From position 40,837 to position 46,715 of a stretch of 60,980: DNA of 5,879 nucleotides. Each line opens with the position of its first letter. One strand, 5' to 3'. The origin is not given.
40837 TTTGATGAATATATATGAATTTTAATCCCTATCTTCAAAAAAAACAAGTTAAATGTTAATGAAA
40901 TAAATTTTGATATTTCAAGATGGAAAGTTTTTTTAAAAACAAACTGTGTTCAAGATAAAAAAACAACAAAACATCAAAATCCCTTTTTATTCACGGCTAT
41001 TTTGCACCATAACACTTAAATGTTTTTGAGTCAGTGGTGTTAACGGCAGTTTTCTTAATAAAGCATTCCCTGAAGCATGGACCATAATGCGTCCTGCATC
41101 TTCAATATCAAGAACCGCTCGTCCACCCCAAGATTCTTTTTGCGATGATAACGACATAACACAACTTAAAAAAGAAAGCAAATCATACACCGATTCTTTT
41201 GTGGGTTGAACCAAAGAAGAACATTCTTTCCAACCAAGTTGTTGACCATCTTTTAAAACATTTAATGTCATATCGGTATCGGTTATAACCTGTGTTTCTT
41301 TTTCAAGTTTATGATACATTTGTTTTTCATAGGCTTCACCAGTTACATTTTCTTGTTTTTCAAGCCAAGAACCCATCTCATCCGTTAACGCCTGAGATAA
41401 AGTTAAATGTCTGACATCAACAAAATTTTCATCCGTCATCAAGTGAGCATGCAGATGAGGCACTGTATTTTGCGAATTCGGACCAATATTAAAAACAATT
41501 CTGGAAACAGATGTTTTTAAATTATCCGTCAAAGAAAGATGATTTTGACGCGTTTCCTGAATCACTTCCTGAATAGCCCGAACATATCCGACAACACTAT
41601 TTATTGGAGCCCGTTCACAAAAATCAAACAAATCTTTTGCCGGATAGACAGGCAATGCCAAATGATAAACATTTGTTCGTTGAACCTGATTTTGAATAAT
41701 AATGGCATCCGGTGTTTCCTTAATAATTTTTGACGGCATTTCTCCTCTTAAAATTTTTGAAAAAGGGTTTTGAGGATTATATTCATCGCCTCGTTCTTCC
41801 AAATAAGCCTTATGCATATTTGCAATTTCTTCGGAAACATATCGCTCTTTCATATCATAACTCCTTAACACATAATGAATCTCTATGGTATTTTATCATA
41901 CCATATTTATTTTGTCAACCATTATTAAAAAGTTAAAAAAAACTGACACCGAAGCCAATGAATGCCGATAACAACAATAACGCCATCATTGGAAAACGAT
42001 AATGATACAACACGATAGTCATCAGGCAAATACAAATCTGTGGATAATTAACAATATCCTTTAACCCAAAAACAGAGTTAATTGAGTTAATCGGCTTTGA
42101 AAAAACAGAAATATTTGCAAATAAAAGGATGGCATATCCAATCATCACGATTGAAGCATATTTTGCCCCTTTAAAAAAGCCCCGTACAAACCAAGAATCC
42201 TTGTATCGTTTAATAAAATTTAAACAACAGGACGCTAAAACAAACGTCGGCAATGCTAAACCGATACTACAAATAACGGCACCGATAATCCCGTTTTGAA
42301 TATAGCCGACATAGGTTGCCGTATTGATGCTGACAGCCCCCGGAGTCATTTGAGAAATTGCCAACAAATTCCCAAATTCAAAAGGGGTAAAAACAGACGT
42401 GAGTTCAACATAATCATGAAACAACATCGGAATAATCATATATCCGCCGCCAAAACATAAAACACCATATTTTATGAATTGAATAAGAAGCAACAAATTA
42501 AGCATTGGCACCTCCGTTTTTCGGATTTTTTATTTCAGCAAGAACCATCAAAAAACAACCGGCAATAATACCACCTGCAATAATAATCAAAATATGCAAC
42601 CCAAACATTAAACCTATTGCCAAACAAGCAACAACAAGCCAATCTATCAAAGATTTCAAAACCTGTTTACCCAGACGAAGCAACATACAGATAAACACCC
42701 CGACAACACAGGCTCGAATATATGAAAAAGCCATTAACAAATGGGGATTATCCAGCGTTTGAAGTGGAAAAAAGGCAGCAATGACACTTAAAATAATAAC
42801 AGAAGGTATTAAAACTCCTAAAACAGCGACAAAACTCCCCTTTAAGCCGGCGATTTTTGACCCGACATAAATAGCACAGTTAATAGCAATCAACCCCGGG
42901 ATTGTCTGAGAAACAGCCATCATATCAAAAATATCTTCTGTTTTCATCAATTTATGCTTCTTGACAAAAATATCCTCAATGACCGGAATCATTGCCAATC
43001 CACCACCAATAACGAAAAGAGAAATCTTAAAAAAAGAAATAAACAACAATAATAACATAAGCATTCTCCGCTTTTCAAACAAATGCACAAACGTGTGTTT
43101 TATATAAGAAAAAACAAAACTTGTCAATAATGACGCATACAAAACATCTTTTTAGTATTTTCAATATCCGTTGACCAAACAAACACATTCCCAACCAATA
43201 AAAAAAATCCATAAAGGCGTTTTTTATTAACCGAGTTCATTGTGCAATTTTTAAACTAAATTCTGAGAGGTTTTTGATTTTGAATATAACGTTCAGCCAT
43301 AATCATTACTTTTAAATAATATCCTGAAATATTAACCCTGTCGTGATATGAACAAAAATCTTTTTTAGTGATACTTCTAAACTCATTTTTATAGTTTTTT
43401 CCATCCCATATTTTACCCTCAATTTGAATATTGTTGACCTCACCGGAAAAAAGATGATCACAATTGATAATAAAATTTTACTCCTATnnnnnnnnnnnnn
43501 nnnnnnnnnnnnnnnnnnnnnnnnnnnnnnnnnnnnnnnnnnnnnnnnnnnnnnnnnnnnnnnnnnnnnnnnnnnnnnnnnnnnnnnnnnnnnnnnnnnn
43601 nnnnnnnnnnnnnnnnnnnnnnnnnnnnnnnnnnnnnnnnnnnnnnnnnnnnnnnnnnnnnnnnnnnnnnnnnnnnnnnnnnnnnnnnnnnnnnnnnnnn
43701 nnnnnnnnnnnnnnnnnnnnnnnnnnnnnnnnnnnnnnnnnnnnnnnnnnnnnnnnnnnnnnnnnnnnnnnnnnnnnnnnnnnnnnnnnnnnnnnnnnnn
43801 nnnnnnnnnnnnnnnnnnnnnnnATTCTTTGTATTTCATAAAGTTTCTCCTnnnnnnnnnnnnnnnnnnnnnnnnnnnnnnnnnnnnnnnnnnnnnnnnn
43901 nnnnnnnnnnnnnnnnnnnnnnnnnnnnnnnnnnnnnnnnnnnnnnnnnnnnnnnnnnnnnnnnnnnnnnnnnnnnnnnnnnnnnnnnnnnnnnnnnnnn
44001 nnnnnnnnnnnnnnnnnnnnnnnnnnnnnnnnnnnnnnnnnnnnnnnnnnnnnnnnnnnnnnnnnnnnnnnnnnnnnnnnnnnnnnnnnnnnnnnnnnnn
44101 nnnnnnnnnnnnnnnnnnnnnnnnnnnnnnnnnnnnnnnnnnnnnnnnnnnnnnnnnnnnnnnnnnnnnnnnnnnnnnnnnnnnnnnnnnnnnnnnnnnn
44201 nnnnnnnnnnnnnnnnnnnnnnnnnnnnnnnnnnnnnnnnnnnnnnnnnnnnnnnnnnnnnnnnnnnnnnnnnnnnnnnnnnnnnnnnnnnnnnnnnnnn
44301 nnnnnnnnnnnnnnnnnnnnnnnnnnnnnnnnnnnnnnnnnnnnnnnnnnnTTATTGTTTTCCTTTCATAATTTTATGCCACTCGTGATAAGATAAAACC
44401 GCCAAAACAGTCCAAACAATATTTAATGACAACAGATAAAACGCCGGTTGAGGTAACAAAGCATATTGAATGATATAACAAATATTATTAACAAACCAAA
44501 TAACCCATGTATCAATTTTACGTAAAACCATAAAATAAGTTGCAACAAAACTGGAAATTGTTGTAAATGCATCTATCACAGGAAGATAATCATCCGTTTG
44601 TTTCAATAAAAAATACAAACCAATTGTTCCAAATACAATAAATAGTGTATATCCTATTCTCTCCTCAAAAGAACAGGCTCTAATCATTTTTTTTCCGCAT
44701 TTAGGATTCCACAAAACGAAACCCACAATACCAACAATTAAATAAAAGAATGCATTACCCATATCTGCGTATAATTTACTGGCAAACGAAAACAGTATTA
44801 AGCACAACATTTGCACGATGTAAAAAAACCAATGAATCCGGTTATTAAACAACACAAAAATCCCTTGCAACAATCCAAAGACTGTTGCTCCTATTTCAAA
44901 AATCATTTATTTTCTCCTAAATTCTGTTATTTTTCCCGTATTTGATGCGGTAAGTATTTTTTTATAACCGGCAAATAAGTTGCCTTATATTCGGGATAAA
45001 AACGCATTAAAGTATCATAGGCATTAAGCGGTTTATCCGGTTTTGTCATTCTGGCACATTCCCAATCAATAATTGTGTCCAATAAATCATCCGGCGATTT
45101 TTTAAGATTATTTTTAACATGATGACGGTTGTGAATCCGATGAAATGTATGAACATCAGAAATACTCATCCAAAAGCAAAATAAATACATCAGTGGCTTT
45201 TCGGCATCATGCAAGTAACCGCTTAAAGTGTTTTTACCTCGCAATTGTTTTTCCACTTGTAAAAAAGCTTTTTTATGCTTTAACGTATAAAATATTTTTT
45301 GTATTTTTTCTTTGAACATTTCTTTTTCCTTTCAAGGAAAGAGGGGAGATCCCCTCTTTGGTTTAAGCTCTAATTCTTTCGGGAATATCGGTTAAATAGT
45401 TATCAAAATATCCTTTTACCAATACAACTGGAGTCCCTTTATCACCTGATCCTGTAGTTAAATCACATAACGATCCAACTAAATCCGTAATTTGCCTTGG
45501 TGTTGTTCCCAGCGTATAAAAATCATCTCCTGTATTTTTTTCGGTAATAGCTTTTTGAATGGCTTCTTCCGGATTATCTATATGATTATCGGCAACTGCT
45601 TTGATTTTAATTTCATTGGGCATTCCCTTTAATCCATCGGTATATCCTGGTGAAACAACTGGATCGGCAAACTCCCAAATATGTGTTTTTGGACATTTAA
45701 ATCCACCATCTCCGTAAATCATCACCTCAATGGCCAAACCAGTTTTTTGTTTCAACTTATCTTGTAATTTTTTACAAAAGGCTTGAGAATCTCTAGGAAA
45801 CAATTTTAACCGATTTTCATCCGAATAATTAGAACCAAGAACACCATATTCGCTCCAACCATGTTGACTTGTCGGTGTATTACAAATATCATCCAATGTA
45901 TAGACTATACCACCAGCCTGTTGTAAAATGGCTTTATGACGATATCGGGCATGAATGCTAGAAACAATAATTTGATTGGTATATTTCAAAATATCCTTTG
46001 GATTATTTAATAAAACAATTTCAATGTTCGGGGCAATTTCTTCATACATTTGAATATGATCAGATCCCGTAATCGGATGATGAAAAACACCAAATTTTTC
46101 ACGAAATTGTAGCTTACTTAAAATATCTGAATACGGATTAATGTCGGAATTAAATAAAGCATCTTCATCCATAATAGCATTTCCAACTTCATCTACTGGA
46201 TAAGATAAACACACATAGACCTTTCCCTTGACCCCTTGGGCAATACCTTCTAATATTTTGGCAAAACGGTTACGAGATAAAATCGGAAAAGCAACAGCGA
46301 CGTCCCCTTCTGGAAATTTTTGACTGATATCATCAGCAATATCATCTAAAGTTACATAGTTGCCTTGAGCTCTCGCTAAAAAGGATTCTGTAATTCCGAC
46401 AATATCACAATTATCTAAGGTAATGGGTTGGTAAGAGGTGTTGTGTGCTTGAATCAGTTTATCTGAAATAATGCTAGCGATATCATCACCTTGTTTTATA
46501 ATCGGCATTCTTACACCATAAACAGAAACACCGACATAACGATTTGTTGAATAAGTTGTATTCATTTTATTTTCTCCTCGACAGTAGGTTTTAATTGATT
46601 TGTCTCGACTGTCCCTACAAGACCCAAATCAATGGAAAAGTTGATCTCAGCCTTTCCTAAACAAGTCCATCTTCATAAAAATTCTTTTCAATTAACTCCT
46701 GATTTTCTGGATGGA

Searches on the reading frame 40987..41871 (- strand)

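Call 17: search_protein_families(library=pfam, proteins=[window:40987-41871:-], max_evalue=0.01)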
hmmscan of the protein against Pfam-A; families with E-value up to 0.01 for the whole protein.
window:40987-41871:- (294 aa): 2 families
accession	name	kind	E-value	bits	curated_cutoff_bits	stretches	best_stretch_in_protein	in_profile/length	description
PF01230.28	HIT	-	6.2e-07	30.4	21.5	1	42-148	1-96/98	HIT domain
PF11969.13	DcpS_C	-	1.5e-06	29.1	24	1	36-146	3-101/114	Scavenger mRNA decapping enzyme C-term binding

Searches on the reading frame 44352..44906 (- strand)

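Call 17: search_protein_families(library=pfam, proteins=[window:44352-44906:-], max_evalue=0.01)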
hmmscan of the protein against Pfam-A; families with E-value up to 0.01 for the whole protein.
window:44352-44906:- (184 aa): 1 family
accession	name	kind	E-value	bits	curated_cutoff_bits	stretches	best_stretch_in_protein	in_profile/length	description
PF04973.17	NMN_transporter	-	3.4e-35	122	27.3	1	2-178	2-175/175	Nicotinamide mononucleotide transporter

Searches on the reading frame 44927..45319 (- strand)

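Call 17: search_protein_families(library=pfam, proteins=[window:44927-45319:-], max_evalue=0.01)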
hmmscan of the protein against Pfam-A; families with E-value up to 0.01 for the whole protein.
window:44927-45319:- (130 aa): 1 family
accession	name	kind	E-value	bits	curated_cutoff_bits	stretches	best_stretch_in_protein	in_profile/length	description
PF00487.30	FA_desaturase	-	0.0053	17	29.7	1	46-78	45-81/253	Fatty acid desaturase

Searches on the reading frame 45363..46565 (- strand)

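Call 17: search_protein_families(library=pfam, proteins=[window:45363-46565:-], max_evalue=0.01)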
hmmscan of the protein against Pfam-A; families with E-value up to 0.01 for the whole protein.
window:45363-46565:- (400 aa): 1 family
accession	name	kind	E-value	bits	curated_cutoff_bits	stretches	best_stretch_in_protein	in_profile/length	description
PF01996.21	F420_ligase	-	8.9e-50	169.6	25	1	17-385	1-218/218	F420-0:Gamma-glutamyl ligase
